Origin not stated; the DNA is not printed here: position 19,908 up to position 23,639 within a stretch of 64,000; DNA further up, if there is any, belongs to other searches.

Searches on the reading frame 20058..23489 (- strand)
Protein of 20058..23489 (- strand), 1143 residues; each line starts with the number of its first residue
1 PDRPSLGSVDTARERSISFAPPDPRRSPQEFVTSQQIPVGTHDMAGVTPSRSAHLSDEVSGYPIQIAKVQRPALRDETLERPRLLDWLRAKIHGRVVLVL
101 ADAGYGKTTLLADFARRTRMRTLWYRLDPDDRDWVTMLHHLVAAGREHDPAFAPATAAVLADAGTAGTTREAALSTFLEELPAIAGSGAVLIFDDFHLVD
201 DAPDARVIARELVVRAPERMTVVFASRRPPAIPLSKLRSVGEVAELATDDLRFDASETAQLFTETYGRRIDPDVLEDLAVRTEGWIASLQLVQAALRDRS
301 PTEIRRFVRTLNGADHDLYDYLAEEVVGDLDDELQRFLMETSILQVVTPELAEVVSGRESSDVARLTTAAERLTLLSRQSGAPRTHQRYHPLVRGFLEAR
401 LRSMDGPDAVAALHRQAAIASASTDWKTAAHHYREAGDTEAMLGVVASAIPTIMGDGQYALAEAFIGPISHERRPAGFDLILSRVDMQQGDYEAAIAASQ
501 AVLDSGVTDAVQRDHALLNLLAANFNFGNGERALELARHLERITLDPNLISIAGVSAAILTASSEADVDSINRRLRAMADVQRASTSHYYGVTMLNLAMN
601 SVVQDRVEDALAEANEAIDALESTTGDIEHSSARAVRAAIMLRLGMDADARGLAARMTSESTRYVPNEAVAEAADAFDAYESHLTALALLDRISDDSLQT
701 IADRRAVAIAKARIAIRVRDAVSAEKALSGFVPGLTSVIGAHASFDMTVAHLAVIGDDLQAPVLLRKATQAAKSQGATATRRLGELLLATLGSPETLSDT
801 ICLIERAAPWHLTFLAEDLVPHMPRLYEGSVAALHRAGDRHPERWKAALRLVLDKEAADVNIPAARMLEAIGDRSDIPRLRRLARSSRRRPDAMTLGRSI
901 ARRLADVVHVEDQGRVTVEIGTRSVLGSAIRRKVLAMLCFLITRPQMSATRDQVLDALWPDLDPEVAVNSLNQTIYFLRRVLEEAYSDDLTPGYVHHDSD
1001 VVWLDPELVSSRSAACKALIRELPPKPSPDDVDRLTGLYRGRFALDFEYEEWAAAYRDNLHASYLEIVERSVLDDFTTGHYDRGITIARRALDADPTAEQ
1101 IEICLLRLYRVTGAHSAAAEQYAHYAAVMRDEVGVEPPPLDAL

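Call 69: search_protein_families(library=pfam, proteins=[window:20058-23489:-], max_evalue=0.00001)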
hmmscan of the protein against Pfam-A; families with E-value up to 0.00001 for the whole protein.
window:20058-23489:- (1143 aa): 3 families
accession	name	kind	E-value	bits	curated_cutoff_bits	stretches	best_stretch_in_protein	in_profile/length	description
PF03704.23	BTAD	-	2.2e-12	48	22.1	1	1028-1139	25-136/146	Bacterial transcriptional activator domain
PF13191.12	AAA_16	-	3e-07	31.5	32.6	1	83-205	11-150/167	AAA ATPase domain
PF00486.34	Trans_reg_C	-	9.4e-06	26.1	26.2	0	932-985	8-60/77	Transcriptional regulatory protein, C terminal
